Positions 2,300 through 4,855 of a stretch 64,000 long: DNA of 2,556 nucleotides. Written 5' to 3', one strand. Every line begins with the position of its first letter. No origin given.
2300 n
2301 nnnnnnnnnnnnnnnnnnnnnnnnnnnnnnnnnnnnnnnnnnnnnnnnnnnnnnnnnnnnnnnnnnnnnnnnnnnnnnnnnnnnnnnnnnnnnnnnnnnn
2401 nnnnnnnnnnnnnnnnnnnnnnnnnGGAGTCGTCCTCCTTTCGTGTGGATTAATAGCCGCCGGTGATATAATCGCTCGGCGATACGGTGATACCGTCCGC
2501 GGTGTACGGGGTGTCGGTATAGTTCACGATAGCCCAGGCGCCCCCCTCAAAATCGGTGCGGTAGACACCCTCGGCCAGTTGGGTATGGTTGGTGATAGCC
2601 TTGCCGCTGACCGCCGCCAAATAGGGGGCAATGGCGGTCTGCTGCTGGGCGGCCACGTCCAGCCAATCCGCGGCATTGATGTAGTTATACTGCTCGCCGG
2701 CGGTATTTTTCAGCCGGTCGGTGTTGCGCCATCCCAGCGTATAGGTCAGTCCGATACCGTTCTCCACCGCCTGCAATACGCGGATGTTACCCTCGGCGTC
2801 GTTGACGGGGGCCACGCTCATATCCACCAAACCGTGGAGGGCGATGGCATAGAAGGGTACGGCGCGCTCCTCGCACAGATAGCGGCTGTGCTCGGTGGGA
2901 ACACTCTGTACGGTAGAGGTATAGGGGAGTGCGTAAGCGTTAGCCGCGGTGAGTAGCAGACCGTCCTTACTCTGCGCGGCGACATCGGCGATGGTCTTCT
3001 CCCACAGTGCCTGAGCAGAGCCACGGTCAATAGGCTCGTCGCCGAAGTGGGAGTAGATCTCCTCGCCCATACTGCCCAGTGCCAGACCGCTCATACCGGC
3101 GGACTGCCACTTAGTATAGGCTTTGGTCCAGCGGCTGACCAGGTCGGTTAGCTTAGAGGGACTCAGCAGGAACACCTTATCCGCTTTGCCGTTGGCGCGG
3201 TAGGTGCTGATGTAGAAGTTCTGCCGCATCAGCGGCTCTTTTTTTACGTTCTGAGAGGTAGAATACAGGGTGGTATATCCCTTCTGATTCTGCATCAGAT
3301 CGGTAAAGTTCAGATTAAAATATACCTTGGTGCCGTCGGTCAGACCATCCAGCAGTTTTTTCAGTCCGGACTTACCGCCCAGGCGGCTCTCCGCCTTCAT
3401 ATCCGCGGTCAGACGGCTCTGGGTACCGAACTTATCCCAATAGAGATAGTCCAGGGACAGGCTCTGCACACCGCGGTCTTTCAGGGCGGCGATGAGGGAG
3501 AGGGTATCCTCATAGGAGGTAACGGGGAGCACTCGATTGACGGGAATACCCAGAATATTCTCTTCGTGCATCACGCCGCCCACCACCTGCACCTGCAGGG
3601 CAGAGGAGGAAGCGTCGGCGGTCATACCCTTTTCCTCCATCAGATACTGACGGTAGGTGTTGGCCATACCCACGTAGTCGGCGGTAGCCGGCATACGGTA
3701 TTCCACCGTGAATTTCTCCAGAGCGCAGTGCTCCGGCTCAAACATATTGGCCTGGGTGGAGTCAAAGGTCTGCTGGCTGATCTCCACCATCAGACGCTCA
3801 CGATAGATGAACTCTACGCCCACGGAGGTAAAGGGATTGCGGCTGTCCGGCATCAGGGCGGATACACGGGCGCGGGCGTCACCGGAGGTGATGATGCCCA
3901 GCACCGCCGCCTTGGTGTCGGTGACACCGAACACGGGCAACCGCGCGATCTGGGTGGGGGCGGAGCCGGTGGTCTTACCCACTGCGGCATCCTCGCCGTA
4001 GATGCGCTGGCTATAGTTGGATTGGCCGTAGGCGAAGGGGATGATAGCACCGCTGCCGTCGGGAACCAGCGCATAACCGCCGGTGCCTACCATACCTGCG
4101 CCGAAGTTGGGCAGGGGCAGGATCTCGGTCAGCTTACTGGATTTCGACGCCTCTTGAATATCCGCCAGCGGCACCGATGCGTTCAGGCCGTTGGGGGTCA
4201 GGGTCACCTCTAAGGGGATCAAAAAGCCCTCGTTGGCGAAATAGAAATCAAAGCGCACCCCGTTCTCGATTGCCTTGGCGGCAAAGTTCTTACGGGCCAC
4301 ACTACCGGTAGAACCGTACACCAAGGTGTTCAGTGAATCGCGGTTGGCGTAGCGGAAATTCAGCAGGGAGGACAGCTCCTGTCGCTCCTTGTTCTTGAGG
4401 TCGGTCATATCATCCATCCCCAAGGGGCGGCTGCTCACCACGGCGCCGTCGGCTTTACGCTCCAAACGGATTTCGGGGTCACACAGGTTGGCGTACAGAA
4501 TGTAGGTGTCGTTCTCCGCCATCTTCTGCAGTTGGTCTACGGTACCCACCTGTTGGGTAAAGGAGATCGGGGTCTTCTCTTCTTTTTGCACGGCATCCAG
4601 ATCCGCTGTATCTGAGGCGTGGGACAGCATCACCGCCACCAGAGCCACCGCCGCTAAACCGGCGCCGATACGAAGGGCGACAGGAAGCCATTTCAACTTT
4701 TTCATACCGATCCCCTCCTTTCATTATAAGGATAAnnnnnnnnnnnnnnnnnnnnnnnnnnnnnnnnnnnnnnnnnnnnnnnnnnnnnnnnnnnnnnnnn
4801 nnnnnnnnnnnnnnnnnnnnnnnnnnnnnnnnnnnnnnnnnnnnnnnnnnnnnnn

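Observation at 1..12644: AraC-led 12.6-kb glycan-uptake operon with two ABC permease pairs, one giant CBM-SBP and three unknown envelope proteins, but no recognisable hydrolase or ATPase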

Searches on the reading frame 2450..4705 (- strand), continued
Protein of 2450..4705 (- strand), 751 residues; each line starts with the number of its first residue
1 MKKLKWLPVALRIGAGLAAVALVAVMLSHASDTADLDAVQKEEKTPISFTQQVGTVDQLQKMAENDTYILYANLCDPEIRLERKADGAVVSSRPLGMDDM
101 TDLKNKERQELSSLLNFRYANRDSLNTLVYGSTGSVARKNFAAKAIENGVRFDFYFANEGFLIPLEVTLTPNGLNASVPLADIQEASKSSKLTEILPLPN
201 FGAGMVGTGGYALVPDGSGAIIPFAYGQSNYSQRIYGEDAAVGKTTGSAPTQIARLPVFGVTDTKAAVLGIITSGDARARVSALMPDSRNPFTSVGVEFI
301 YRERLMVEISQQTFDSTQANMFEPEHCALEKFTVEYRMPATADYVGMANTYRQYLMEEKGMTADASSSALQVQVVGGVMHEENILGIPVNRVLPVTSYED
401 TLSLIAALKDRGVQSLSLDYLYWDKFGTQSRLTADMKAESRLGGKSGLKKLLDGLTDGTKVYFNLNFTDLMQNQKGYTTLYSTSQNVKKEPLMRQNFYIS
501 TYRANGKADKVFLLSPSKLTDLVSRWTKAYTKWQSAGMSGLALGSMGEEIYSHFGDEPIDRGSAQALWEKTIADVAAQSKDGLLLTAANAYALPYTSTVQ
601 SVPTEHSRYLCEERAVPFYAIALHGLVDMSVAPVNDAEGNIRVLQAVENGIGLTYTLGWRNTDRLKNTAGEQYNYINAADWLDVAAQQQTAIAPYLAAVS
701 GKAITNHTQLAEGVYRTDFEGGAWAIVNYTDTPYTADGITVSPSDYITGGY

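Call 51: search_protein_families(library=pfam, proteins=[L004:13091-14155:+, L004:14214-15791:+, L004:17002-18303:+, L004:18155-20221:+, L082:14128-15324:+, L082:16674-17957:+], max_evalue=0.01)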
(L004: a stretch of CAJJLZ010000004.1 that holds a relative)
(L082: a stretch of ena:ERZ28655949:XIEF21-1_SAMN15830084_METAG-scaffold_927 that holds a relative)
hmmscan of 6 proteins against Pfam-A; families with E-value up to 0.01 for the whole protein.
L004:13091-14155:+ (354 aa): 0 families

L004:14214-15791:+ (525 aa): 0 families

L004:17002-18303:+ (433 aa): 1 family
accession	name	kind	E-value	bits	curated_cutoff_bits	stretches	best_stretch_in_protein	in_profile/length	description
PF01547.30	SBP_bac_1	-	8.7e-20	72.3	26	1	63-353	7-304/307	Bacterial extracellular solute-binding protein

L004:18155-20221:+ (688 aa): 3 families
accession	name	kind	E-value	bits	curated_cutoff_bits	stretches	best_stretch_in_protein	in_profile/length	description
PF16126.11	DUF4838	-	8.9e-36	124.1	26.6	1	276-616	7-324/325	Domain of unknown function (DUF4838)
PF01456.22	Mucin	-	0.007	16.8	34.7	0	55-147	1-91/143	Mucin-like glycoprotein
PF02736.25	Myosin_N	-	0.0092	16.2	27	0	633-652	6-24/45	Myosin N-terminal SH3-like domain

L082:14128-15324:+ (398 aa): 0 families

L082:16674-17957:+ (427 aa): 1 family
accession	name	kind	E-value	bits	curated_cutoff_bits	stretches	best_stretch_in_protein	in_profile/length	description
PF14488.12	DUF4434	-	1.2e-39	137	30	1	106-398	1-281/283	Domain of unknown function (DUF4434)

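Call 56: search_solved_structures(query=L082:14128-15324:+, max_evalue=1)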
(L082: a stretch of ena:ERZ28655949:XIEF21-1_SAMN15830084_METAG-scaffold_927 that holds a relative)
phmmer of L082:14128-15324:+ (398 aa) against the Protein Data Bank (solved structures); distinct sequences matched with E-value up to 1: 3.
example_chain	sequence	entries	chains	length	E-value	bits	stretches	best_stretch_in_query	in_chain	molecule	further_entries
3j9t_A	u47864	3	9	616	0.52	12.4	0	139-199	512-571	V-type proton ATPase catalytic subunit A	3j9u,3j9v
5bw9_A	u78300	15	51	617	0.52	12.4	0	139-199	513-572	V-type proton ATPase catalytic subunit A | V-type proton ATPase catalytic subunit A,V-type proton ATPase catalytic subunit A | Yeast Vacuolar ATPase A subunit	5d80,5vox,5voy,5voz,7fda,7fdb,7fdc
6o7v_A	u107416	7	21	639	0.53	12.4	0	139-199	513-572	Vacuolar ATP synthase catalytic subunit A | H(+)-transporting two-sector ATPase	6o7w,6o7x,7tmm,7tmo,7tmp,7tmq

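Call 57: search_solved_structures(query=L082:16674-17957:+, max_evalue=1)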
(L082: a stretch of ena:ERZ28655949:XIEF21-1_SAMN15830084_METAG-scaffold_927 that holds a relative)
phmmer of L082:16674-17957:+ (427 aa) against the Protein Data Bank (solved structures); distinct sequences matched with E-value up to 1: 1.
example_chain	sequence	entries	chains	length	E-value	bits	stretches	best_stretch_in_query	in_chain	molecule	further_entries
7o52_U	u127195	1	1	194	0.9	11.6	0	184-233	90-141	CD22 d6-d7 Ig domains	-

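Call 69: search_protein_families(library=pfam, proteins=[L008:14108-15601:+, L012:14143-16407:+, L030:13716-15791:+, L059:13975-16539:+, L063:13985-16708:+, L065:12297-15380:+, L068:13707-15845:+, L022:14162-15697:+, L039:14428-15912:+, L077:14320-16050:+], max_evalue=0.0001)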
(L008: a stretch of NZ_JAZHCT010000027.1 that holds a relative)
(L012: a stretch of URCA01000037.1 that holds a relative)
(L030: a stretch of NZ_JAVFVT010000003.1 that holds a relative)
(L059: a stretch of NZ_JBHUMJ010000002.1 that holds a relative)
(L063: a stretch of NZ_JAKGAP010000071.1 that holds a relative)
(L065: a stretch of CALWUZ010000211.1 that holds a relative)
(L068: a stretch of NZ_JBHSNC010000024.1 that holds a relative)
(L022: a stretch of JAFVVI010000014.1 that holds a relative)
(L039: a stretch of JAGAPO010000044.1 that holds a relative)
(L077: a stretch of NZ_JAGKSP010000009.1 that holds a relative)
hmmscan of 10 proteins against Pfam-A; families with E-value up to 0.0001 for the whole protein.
L008:14108-15601:+ (498 aa): 2 families
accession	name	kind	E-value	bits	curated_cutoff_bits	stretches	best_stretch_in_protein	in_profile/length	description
PF16116.10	DUF4832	-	4.6e-12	46.6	29.2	1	331-493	26-186/216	Domain of unknown function (DUF4832)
PF02449.21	Glyco_hydro_42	-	7.6e-06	26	21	1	116-226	32-131/376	Beta-galactosidase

L012:14143-16407:+ (755 aa): 2 families
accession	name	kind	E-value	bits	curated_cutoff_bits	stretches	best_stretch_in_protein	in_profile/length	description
PF12833.13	HTH_18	-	4.5e-18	65.7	33.6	1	676-753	1-78/80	Helix-turn-helix domain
PF00165.29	HTH_AraC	-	4e-10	40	26.6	1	718-753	7-41/42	Bacterial regulatory helix-turn-helix proteins, AraC family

L030:13716-15791:+ (692 aa): 1 family
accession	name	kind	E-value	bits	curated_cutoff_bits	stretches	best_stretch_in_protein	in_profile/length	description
PF17801.7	Melibiase_C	-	4.4e-06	27.1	22.9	1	624-688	14-70/71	Alpha galactosidase C-terminal beta sandwich domain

L059:13975-16539:+ (855 aa): 5 families
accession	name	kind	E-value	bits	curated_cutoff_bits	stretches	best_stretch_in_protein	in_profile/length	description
PF22666.2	Glyco_hydro_2_N2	-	6.8e-64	215.4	27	1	11-188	1-167/167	Glycosyl hydrolase 2 galactose-binding domain-like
PF17786.7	Mannosidase_ig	-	1.8e-22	80.1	23.4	1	673-761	2-91/91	Mannosidase Ig/CBM-like domain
PF17753.7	Ig_mannosidase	-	1.2e-19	70.2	22.6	1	768-845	5-80/81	Ig-fold domain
PF00703.27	Glyco_hydro_2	-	5.4e-11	43.7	23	1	198-303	1-109/109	Glycosyl hydrolases family 2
PF02837.24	Glyco_hydro_2_N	-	1.8e-07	31.7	28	1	62-124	69-130/169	Glycosyl hydrolases family 2, sugar binding domain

L063:13985-16708:+ (908 aa): 1 family
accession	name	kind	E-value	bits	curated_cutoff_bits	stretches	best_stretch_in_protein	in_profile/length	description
PF14587.12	Glyco_hydr_30_2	-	3.5e-96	323.1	27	1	51-417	4-364/364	O-Glycosyl hydrolase family 30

L065:12297-15380:+ (1028 aa): 4 families
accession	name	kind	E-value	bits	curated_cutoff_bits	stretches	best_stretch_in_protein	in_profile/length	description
PF01074.27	Glyco_hydro_38N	-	8.7e-76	255.3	25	1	255-499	4-257/270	Glycosyl hydrolases family 38 N-terminal domain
PF07748.19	Glyco_hydro_38C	-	7.3e-50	170.5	25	1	693-899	1-206/206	Glycosyl hydrolases family 38 C-terminal domain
PF09261.16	Alpha-mann_mid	-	2.3e-19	69.7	31.1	1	514-604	1-90/96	Alpha mannosidase middle domain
PF17677.7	Glyco_hydro38C2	-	1.8e-14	54.1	22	1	953-1024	1-72/72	Glycosyl hydrolases family 38 C-terminal beta sandwich domain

L068:13707-15845:+ (713 aa): 1 family
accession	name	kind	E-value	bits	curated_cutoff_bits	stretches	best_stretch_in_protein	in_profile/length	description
PF17801.7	Melibiase_C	-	6.1e-05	23.5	22.9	0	647-711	14-70/71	Alpha galactosidase C-terminal beta sandwich domain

L022:14162-15697:+ (512 aa): 1 family
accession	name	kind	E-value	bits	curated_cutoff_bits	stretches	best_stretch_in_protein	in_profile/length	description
PF01547.30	SBP_bac_1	-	9.9e-08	32.8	26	1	126-254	24-148/307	Bacterial extracellular solute-binding protein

L039:14428-15912:+ (495 aa): 1 family
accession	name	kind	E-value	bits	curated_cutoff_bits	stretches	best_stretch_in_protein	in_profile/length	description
PF01547.30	SBP_bac_1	-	9.4e-06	26.3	26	1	117-372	32-300/307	Bacterial extracellular solute-binding protein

L077:14320-16050:+ (577 aa): 1 family
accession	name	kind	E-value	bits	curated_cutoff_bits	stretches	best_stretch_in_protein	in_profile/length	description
PF16586.11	DUF5060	-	3.7e-18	66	27.2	1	74-142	3-68/70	Domain of unknown function (DUF5060)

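Call 74: search_protein_families(library=pfam, proteins=[L082:15348-16667:+, L082:14128-15324:+], max_evalue=1)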
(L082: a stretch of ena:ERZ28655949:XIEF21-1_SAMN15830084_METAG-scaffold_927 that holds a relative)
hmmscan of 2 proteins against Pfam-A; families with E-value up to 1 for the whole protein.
L082:15348-16667:+ (439 aa): 2 families
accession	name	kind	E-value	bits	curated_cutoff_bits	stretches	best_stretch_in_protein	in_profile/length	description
PF01547.30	SBP_bac_1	-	4.2e-13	50.4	26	1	69-353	6-298/307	Bacterial extracellular solute-binding protein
PF23379.1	DUF7096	-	0.31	11.3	27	1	4-56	2-53/208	Domain of unknown function (DUF7096)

L082:14128-15324:+ (398 aa): 1 family
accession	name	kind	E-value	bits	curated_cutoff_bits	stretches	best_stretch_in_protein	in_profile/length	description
PF18625.7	EspB_PE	-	0.26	12.2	29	1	36-68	30-62/77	ESX-1 secreted protein B PE domain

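Call 92: search_protein_representatives(alignment_id=A1)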
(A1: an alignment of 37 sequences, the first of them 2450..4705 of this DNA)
Query: 37 sequences, 758 profile positions. Proteins with E-value up to 0.001 (for the whole library): 6902; up to 1e-10: 5470; up to 1e-30: 4035. The best 150 are listed.
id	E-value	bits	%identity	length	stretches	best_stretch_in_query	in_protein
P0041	6.4e-287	970.2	-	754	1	3-757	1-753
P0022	3.4e-283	957.8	-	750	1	3-757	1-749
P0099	5.1e-271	917.6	-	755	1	4-757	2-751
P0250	4.1e-268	908.0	-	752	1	13-757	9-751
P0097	1.2e-258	876.8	-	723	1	55-757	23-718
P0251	2.4e-251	852.6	-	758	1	4-755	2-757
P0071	3.5e-251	852.0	-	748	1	4-757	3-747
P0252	3.8e-248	842.0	-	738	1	1-755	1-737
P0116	4.3e-248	841.8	-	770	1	47-757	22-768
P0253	3.2e-247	838.9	-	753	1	15-757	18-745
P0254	3.2e-246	835.6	-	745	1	55-757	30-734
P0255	6.6e-246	834.6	-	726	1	59-757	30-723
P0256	7.4e-243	824.5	-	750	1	65-757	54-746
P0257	1.8e-240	816.6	-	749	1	3-757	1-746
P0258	1.9e-240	816.5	-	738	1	54-756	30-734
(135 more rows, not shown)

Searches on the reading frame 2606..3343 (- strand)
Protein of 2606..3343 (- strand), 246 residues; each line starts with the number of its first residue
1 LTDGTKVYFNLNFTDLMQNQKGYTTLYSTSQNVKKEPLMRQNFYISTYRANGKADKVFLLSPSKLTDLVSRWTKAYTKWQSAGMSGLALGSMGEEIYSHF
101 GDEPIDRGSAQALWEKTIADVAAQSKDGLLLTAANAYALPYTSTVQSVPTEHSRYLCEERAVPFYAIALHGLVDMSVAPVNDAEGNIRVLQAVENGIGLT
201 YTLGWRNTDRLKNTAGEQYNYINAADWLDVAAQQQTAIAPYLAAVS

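Call 35: search_solved_structures(query=A2, max_evalue=10, show_alignments=4)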
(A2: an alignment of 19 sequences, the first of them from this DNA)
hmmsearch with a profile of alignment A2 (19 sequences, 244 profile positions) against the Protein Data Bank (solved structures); distinct sequences matched with E-value up to 10: 1.
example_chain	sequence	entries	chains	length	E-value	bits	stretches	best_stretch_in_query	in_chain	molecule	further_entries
9ijj_A2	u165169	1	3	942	0.49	13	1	93-170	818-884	Cilia- and flagella-associated protein 69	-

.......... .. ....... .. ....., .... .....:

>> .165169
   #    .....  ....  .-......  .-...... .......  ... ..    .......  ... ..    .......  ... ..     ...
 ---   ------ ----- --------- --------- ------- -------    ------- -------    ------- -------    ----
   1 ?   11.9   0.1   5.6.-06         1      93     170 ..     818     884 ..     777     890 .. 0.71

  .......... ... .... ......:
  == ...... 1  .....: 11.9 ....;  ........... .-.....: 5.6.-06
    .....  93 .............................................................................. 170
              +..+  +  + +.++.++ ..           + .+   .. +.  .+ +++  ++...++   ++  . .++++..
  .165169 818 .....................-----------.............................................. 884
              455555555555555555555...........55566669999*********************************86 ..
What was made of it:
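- The catalytic half of the barrel has no sequence-level PDB match (call 35).
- Tried and rejected: A profile of that half alone (A2) found no glycosidase in PDB sequences, only one weak chance-level hit (E 0.49) to an unrelated protein (call 35).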
